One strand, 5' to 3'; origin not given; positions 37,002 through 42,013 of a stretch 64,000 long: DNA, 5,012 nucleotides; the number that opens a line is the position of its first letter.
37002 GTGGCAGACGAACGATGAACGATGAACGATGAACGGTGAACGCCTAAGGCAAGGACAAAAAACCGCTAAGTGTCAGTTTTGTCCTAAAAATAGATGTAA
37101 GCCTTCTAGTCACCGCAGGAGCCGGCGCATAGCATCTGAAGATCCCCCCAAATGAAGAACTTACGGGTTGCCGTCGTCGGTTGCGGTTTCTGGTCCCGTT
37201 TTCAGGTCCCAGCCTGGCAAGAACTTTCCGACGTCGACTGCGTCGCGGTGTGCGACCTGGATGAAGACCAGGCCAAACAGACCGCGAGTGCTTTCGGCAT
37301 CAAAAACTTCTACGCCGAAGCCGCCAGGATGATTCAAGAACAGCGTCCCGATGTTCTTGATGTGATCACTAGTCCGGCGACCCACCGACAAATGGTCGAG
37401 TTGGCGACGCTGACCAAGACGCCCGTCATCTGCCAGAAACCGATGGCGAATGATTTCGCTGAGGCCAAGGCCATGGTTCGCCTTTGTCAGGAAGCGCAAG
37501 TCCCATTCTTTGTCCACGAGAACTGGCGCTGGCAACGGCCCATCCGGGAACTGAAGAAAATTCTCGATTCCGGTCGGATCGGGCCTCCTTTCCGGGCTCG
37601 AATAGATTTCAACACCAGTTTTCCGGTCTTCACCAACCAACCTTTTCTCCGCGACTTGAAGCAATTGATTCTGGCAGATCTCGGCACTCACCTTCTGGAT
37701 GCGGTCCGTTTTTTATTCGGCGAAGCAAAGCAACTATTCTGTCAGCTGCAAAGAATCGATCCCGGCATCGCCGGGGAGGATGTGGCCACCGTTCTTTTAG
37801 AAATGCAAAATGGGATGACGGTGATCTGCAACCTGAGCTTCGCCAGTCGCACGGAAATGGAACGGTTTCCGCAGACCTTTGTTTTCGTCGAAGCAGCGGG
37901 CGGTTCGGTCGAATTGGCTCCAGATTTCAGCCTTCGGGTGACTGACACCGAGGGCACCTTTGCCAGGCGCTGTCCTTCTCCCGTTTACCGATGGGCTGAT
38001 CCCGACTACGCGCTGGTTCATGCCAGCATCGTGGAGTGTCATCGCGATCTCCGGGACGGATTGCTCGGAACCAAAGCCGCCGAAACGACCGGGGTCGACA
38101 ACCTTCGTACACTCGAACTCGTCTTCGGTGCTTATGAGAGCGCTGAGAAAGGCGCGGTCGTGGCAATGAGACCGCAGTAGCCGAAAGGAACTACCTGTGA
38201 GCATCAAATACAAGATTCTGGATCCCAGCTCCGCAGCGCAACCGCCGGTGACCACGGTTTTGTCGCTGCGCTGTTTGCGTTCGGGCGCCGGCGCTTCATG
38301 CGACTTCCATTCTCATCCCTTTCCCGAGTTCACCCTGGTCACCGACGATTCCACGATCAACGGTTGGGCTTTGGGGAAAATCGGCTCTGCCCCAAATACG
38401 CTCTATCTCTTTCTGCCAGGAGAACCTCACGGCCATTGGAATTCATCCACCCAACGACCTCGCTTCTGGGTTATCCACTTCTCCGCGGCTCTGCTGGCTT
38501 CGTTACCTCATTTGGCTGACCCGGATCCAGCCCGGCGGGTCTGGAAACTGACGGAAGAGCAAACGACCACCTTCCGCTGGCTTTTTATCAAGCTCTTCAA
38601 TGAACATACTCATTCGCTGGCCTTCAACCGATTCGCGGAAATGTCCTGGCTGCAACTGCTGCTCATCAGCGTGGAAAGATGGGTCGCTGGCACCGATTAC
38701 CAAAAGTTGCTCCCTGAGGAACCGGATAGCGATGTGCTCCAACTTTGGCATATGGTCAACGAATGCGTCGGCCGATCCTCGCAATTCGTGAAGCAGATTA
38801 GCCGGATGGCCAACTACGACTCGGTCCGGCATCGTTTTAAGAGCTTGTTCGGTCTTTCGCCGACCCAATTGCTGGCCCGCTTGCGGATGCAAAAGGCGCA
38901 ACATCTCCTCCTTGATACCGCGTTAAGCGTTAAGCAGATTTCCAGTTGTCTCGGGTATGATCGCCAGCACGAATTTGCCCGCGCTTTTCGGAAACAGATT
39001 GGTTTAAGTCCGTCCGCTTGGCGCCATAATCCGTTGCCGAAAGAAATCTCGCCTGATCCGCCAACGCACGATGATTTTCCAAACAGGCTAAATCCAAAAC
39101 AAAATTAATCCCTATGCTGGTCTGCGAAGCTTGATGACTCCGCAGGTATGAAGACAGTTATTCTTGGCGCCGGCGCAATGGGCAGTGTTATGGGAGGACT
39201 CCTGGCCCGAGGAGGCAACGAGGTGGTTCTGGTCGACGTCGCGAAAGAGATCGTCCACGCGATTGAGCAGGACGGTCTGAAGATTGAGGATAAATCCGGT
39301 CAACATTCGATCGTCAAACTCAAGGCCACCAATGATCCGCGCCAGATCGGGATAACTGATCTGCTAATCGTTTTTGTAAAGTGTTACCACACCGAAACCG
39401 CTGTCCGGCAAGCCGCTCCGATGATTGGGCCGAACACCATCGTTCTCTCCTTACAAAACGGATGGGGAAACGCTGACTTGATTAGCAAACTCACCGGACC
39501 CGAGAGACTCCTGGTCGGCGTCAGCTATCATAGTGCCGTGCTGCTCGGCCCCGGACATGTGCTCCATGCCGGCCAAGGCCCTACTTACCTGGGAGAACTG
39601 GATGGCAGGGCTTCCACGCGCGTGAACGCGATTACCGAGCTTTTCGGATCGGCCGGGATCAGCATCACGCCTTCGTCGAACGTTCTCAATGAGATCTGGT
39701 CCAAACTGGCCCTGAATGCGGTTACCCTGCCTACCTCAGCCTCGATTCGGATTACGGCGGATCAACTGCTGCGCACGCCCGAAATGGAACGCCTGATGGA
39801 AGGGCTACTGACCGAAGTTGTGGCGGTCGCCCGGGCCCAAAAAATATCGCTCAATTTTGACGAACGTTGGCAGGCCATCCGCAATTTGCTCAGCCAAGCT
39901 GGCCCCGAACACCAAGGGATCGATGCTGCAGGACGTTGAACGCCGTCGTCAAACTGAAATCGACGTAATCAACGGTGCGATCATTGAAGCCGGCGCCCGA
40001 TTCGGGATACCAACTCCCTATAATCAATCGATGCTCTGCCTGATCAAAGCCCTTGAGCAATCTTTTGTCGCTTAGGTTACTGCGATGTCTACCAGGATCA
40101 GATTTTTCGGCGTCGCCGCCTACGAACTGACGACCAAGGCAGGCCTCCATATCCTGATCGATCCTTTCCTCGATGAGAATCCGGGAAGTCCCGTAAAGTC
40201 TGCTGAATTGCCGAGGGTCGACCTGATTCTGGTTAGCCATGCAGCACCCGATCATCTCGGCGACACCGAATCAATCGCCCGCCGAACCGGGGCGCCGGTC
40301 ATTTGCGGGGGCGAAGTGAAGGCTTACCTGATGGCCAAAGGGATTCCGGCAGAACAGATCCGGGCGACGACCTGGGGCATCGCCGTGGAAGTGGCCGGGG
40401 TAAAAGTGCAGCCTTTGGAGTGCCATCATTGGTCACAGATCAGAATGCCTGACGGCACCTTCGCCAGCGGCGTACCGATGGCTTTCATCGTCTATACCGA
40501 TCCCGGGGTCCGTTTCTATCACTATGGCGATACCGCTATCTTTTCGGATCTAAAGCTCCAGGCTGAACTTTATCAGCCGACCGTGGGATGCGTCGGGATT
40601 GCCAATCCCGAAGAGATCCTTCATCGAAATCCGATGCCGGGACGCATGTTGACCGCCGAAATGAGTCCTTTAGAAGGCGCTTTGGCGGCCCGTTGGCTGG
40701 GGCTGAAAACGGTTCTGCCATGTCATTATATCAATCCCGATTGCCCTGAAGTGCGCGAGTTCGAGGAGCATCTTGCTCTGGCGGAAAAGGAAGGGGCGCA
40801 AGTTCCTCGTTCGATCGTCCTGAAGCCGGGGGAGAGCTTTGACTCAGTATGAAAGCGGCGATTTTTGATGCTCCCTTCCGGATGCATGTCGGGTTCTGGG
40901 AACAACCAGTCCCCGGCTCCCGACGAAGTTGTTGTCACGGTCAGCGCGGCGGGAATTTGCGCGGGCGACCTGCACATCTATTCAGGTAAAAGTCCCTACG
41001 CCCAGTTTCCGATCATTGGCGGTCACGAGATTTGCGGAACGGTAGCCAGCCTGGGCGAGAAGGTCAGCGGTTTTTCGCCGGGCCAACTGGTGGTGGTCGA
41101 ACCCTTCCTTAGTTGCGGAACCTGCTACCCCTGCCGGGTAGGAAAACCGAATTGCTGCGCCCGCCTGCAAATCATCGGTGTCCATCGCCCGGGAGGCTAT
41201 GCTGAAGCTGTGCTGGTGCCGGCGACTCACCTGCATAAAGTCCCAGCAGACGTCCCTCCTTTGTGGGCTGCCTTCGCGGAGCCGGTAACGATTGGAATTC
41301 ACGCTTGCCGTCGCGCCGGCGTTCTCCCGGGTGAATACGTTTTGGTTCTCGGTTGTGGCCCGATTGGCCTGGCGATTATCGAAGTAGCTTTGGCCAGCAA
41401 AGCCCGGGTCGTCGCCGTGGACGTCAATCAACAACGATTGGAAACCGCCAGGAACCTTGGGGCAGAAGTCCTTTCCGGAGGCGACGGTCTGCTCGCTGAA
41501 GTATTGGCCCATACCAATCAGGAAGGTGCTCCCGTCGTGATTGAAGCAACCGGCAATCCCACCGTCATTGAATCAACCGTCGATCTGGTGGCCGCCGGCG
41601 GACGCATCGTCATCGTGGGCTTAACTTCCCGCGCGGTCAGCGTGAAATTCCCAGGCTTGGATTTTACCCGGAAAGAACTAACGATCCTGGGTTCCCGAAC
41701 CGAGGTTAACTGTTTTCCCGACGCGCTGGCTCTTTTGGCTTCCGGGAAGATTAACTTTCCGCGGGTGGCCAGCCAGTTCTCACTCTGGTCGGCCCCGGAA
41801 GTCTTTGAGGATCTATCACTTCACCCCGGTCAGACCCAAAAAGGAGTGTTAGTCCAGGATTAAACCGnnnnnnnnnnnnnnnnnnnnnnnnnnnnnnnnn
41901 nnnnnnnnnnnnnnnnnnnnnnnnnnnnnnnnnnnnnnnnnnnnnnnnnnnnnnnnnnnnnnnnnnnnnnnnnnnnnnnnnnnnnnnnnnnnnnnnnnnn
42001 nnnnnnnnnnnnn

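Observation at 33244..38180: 621-aa protein of unknown function co-localised with a Rossmann oxidoreductase, a Gfo/Idh/MocA dehydrogenase, AraC and an RbsB-like importer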

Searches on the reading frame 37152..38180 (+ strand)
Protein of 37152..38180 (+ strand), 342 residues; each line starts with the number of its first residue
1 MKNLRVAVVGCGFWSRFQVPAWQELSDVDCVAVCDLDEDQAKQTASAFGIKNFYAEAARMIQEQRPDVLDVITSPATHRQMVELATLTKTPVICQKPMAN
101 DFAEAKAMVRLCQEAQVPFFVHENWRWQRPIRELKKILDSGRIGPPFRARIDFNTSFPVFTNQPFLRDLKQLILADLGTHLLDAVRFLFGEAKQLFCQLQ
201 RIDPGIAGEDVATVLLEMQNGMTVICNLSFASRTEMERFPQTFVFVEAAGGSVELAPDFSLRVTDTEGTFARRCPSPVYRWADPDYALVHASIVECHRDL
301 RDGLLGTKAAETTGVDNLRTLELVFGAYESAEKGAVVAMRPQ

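Call 3: search_protein_families(library=pfam, proteins=[window:37152-38180:+])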
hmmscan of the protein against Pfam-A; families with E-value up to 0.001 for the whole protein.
window:37152-38180:+ (342 aa): 3 families
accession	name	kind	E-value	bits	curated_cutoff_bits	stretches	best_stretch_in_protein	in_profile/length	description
PF01408.29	GFO_IDH_MocA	-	3.2e-23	83.1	24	1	4-121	1-118/120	Oxidoreductase family, NAD-binding Rossmann fold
PF22725.1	GFO_IDH_MocA_C3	-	1.7e-19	70.5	27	1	131-236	1-110/124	GFO/IDH/MocA C-terminal domain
PF02894.22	GFO_IDH_MocA_C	-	2.5e-08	34.5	22.9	1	135-231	1-104/218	Oxidoreductase family, C-terminal alpha/beta domain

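Call 4: search_protein_families(library=ncbifam, proteins=[window:37152-38180:+])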
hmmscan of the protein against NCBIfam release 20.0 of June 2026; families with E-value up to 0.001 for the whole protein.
window:37152-38180:+ (342 aa): 9 families
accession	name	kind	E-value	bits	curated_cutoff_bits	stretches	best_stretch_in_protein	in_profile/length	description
TIGR04380.1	myo_inos_iolG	equivalog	5.6e-24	84.6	355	1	4-230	2-231/330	inositol 2-dehydrogenase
NF040723.1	UDP-GlcNAcDh_Arch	equivalog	6.1e-21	75.2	450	1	4-227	1-214/302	UDP-N-acetylglucosamine 3-dehydrogenase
NF052479.1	LevoglcsnDh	equivalog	5.8e-20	71.3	650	1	1-198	1-211/386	levoglucosan dehydrogenase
NF041392.1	XylDh_Gfo6_Halo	equivalog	3.1e-18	65.7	350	1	3-261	16-281/350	D-xylose 1-dehydrogenase Gfo6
NF008607.0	PRK11579.1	subfamily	5.7e-13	48.6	330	1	3-222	4-222/346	oxidoreductase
NF052679.1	InsChiInosDhIolG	equivalog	1.6e-10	40.5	540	1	4-150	3-152/343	bifunctional inositol 2-dehydrogenase/D-chiro-inositol 1-dehydrogenase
NF058561.1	BT_2158_fam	equivalog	6.1e-08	31.7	750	1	4-146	36-177/487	glycoside 3-dehydrogenase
NF007574.0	PRK10206.1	equivalog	1.1e-06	27.9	352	1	43-216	43-214/345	oxidoreductase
NF058563.1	BT_2159_fam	equivalog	6.2e-06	25.4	650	1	5-145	2-142/350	disaccharide 3-dehydrogenase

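Call 21: search_solved_structures(query=window:37152-38177:+, max_evalue=0.00001)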
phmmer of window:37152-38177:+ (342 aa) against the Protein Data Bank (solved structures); distinct sequences matched with E-value up to 0.00001: 41.
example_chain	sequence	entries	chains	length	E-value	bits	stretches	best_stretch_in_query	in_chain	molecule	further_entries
5uhw_A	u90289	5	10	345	3.6e-82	279.4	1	2-337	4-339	Oxidoreductase protein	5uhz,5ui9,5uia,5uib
3ezy_A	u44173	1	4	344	1.8e-19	73.4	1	3-226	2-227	Dehydrogenase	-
9m37_A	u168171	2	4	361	4.8e-17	65.4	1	4-254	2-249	P581a DgpA2 and isoorientin complex structure | Gfo/Idh/MocA family protein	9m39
1zh8_A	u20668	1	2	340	4.9e-16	62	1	2-239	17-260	oxidoreductase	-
8w9s_A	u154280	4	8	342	2.6e-15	59.7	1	2-289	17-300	NADH-dependent dihydrogenase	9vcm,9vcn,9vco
3q2k_A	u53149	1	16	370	1.3e-14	57.3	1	3-336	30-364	oxidoreductase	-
5a02_A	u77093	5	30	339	3.6e-14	55.9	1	3-238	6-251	ALDOSE-ALDOSE OXIDOREDUCTASE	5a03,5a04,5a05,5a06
7xr9_A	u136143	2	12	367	4.7e-14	55.5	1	1-185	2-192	DgpA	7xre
3e82_A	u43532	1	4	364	9.7e-13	51.2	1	4-220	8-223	Putative oxidoreductase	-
4gqa_A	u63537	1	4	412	4e-12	49.2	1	29-200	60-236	NAD binding Oxidoreductase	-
5ya8_A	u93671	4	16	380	4.1e-12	49.2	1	2-202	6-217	Scyllo-inositol dehydrogenase with L-glucose dehydrogenase activity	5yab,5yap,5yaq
6ktj_A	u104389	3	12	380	4.4e-12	49.1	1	2-202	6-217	Scyllo-inositol dehydrogenase with L-glucose dehydrogenase activity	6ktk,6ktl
9m3d_B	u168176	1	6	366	4.9e-12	48.9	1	1-189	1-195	DgpA1 from W974-1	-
3cea_A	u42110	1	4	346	1.2e-11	47.7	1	2-192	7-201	Myo-inositol 2-dehydrogenase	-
6a3f_A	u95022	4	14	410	3.2e-11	46.2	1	2-195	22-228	Putative dehydrogenase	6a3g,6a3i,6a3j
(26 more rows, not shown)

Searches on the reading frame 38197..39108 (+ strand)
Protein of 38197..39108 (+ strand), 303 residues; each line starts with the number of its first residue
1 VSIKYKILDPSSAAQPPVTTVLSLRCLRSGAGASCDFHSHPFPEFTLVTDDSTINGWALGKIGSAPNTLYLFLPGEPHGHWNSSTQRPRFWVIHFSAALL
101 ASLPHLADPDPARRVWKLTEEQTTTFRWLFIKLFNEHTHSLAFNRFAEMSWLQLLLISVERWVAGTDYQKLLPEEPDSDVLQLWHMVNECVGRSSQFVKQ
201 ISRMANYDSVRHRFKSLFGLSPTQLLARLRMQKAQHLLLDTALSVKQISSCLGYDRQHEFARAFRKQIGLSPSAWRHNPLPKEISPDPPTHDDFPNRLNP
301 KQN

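Call 3: search_protein_families(library=pfam, proteins=[window:38197-39108:+])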
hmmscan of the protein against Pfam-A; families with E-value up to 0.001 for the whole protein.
window:38197-39108:+ (303 aa): 2 families
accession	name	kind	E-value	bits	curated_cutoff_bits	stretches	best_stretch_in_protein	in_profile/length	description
PF12833.13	HTH_18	-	9.5e-20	71.1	33.6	1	209-277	11-79/80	Helix-turn-helix domain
PF00165.29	HTH_AraC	-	1.3e-11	44.8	26.6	1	240-277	6-42/42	Bacterial regulatory helix-turn-helix proteins, AraC family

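Call 4: search_protein_families(library=ncbifam, proteins=[window:38197-39108:+])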
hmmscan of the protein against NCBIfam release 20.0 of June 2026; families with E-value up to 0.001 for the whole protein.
window:38197-39108:+ (303 aa): 21 families
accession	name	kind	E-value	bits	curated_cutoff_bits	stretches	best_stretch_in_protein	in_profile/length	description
NF007860.0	PRK10572.1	equivalog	1.8e-14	53.3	208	1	64-278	71-284/292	arabinose operon transcriptional regulator AraC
NF006902.0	PRK09393.1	equivalog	1.2e-10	41.2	425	1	176-278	218-321/327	transcriptional regulator FtrA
TIGR02297.1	HpaA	equivalog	1.3e-10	41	274.65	1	119-278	127-287/287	4-hydroxyphenylacetate catabolism regulatory protein HpaA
NF049968.1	QhpR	equivalog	1.4e-10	40.8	250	1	223-276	231-284/284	AraC-like transcriptional regulator QhpR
NF010025.2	PRK13500.1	equivalog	1.2e-09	38.2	525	1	112-278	112-277/282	HTH-type transcriptional activator RhaR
NF049932.1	TranspRegBtr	equivalog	1.3e-09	37.1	900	1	198-275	183-262/531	bacillibactin transport transcriptional regulator Btr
NF010028.0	PRK13503.1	equivalog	3e-09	36.7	288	1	212-278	206-272/278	HTH-type transcriptional activator RhaS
NF010026.0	PRK13501.1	equivalog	4.2e-09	36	363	1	103-278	104-277/290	HTH-type transcriptional activator RhaR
NF010027.0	PRK13502.1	equivalog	3.8e-08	33.1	384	1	144-277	145-276/282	HTH-type transcriptional activator RhaR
TIGR04094.1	adjacent_YSIRK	equivalog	6.9e-08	31.8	200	1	209-276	317-383/383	YSIRK-targeted surface antigen transcriptional regulator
NF052371.1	TransRegGbdRPseu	equivalog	1.8e-07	30.5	480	1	214-278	262-326/365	choline metabolism transcriptional regulator GbdR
NF050186.1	TransRegGliRPseudo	equivalog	1.2e-06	28.1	570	1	218-277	276-335/338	AraC family transcriptional regulator GliR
NF047788.1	TransRegPocR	equivalog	2e-05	24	500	1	213-278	225-290/296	transcriptional regulator PocR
NF040475.1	chlor_reg_RclR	equivalog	3e-05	23.5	400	1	209-277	209-277/284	reactive chlorine-specific transcriptional regulator RclR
NF053784.1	TranRegCyprAlk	equivalog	5e-05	22.8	500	1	231-277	289-335/336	transcriptional regulator CypR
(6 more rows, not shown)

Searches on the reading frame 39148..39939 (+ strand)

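Call 3: search_protein_families(library=pfam, proteins=[window:39148-39939:+])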
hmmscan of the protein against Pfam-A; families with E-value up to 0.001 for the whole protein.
window:39148-39939:+ (263 aa): 5 families
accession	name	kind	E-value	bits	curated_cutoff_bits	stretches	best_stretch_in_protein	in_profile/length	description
PF02558.23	ApbA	-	1.8e-42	144.9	22.2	1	4-152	2-149/150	Ketopantoate reductase PanE/ApbA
PF08546.17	ApbA_C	-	3.8e-14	53.5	22.7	1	178-251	1-74/125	Ketopantoate reductase PanE/ApbA C terminal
PF03721.20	UDPG_MGDP_dh_N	-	9.7e-06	25.7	27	1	1-59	1-58/187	UDP-glucose/GDP-mannose dehydrogenase family, NAD binding domain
PF01210.29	NAD_Gly3P_dh_N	-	7.3e-05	23.2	23.1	1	4-115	3-117/158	NAD-dependent glycerol-3-phosphate dehydrogenase N-terminus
PF02737.24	3HCDH_N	-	0.00084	19.7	22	0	4-43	3-42/180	3-hydroxyacyl-CoA dehydrogenase, NAD binding domain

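Call 4: search_protein_families(library=ncbifam, proteins=[window:39148-39939:+])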
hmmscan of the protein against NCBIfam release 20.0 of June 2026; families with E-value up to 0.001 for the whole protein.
window:39148-39939:+ (263 aa): 23 families
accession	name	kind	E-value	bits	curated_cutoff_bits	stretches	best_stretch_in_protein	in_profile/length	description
TIGR00745.1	apbA_panE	subfamily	3.6e-61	207.1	141.35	1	3-247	2-247/305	2-dehydropantoate 2-reductase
NF005088.0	PRK06522.1-2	subfamily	3.8e-48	164.2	371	1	1-253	1-252/308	2-dehydropantoate 2-reductase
NF005091.0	PRK06522.2-2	equivalog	3.4e-39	134.8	252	1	1-239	2-234/302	2-dehydropantoate 2-reductase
NF005092.1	PRK06522.2-3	equivalog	2.3e-38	132.1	500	1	1-236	1-230/296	2-dehydropantoate 2-reductase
NF005089.0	PRK06522.1-4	subfamily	7e-38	130.8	223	2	1-105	1-103/326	2-dehydropantoate 2-reductase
NF004887.0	PRK06249.1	equivalog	5e-34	117.9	360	1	2-236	7-246/316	putative 2-dehydropantoate 2-reductase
NF005094.0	PRK06522.2-5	equivalog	3.1e-33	115.4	382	1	1-249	1-249/307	2-dehydropantoate 2-reductase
NF006083.0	PRK08229.1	equivalog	5e-29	101.3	371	1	2-232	4-230/341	2-dehydropantoate 2-reductase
NF005087.0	PRK06522.1-1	equivalog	1.6e-27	96.4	351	1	1-250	1-237/296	2-dehydropantoate 2-reductase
NF009543.0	PRK12921.1-5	equivalog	1.4e-26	93.4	339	1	1-236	1-235/305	oxidoreductase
NF005093.0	PRK06522.2-4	equivalog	3.3e-25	89.1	308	1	1-243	4-238/304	2-dehydropantoate 2-reductase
NF004311.0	PRK05708.1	equivalog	1.7e-22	79.6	378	1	4-196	6-194/305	putative 2-dehydropantoate 2-reductase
NF005090.0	PRK06522.2-1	equivalog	5.3e-12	45.6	496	1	1-233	3-229/296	2-dehydropantoate 2-reductase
NF009542.0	PRK12921.1-4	equivalog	6.3e-12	45.4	288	1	2-236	3-217/286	oxidoreductase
NF009541.0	PRK12921.1-1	equivalog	1.6e-09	37.5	338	1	4-245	9-235/297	oxidoreductase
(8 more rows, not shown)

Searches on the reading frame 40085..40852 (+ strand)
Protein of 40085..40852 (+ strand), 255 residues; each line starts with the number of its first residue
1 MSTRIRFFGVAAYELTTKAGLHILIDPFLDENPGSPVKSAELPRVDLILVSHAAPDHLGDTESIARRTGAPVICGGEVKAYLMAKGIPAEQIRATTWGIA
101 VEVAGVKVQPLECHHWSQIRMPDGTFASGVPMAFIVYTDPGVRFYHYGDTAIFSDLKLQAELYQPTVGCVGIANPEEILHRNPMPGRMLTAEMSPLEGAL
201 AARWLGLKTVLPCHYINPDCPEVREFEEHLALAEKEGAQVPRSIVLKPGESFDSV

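Call 5: search_protein_families(library=ncbifam, proteins=[window:40085-40852:+], max_evalue=0.00001)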
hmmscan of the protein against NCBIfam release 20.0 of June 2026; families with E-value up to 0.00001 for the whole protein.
window:40085-40852:+ (255 aa): 1 family
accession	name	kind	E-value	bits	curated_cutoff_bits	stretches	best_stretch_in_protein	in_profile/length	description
NF001911.0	PRK00685.1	equivalog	7.1e-42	143.4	144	1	4-251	2-225/228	metal-dependent hydrolase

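Call 6: search_protein_families(library=pfam, proteins=[window:40085-40852:+])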
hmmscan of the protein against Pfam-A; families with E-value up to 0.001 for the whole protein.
window:40085-40852:+ (255 aa): 3 families
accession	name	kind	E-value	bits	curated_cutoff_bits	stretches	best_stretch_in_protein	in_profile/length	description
PF12706.13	Lactamase_B_2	-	2.9e-21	76.4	27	1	23-215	3-200/200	Beta-lactamase superfamily domain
PF13483.12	Lactamase_B_3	-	3.9e-11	43.6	24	1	4-190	1-136/160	Beta-lactamase superfamily domain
PF00753.33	Lactamase_B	-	1.5e-07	32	22.7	1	9-84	5-83/196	Metallo-beta-lactamase superfamily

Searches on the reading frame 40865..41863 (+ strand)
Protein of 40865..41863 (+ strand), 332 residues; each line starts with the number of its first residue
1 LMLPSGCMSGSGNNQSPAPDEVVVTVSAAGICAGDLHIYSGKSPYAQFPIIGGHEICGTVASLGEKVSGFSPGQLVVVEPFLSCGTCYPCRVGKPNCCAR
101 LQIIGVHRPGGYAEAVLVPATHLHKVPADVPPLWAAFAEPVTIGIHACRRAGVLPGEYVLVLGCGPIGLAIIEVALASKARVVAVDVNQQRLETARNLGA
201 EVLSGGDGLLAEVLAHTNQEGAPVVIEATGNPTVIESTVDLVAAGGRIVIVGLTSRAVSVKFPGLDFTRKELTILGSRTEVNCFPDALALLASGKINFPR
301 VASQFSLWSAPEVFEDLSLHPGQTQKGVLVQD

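Call 5: search_protein_families(library=ncbifam, proteins=[window:40865-41863:+], max_evalue=0.00001)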
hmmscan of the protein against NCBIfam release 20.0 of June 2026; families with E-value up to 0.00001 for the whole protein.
window:40865-41863:+ (332 aa): 22 families
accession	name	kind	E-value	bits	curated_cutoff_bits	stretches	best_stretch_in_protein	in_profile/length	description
NF007489.0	PRK10083.1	equivalog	8.5e-68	228.8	376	1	15-301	20-306/339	Zn-dependent oxidoreductase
NF041097.1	keto_inos_dh_IolM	equivalog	1.7e-56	191.6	450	1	16-318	50-378/389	scyllo-inosose 3-dehydrogenase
TIGR00692.1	tdh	equivalog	2.1e-56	191.4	458.35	1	18-330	22-339/340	L-threonine 3-dehydrogenase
NF003808.0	PRK05396.1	equivalog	4.7e-53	180.2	380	1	17-294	23-305/341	L-threonine 3-dehydrogenase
NF010344.0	PRK13771.1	subfamily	2.9e-43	148.1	349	1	15-317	21-320/334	putative alcohol dehydrogenase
NF007642.0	PRK10309.1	equivalog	1.1e-41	143.2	550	1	18-279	24-288/347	galactitol-1-phosphate 5-dehydrogenase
NF007375.0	PRK09880.1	equivalog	3.2e-41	141.2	469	1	20-304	28-317/344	L-idonate 5-dehydrogenase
TIGR03989.1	Rxyl_3153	subfamily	1.2e-36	126.8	440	2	16-100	23-107/370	NDMA-dependent alcohol dehydrogenase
NF041172.1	AcrlCoa_red_Thmprot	equivalog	2.3e-36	125.4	500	1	15-315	21-319/334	acryloyl-CoA reductase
TIGR03201.1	dearomat_had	equivalog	3.1e-33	115.3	338.65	1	17-317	21-336/349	6-hydroxycyclohex-1-ene-1-carbonyl-CoA dehydrogenase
TIGR03366.1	HpnZ_proposed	hypoth_equivalog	3.9e-33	115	328.1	1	17-299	3-301/315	putative phosphonate catabolism associated alcohol dehydrogenase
NF006940.0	PRK09422.1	equivalog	7.2e-33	113.9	344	1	19-317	24-322/338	alcohol dehydrogenase AdhP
TIGR03451.1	mycoS_dep_FDH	equivalog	2.7e-32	112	512.9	1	16-272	23-296/358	S-(hydroxymethyl)mycothiol dehydrogenase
NF047908.1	AldhRedAhr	equivalog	1.6e-26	93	470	1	18-279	27-285/335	NADPH-dependent aldehyde reductase Ahr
TIGR02818.1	adh_III_F_hyde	equivalog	1.3e-24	86.9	543.95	2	15-101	22-108/368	S-(hydroxymethyl)glutathione dehydrogenase/class III alcohol dehydrogenase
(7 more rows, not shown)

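Call 6: search_protein_families(library=pfam, proteins=[window:40865-41863:+])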
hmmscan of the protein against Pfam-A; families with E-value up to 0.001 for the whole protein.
window:40865-41863:+ (332 aa): 6 families
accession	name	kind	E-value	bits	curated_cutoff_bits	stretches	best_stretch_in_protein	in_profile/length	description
PF08240.17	ADH_N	-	4.6e-31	107.6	23.5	1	19-127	2-103/104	Alcohol dehydrogenase GroES-like domain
PF00107.32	ADH_zinc_N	-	1.7e-25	89.9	31.8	1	166-292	1-128/129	Zinc-binding dehydrogenase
PF16912.11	Glu_dehyd_C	-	8.1e-09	35.7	34.9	1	155-264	30-141/211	Glucose dehydrogenase C-terminus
PF02254.24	TrkA_N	-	1.4e-07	32.2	23.8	1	159-234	1-75/116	TrkA-N domain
PF01262.27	AlaDh_PNT_C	-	8.2e-05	22.6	23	1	147-203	20-76/214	Alanine dehydrogenase/PNT, C-terminal domain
PF13602.12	ADH_zinc_N_2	-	9.6e-05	23.8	27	1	214-317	16-123/134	Zinc-binding dehydrogenase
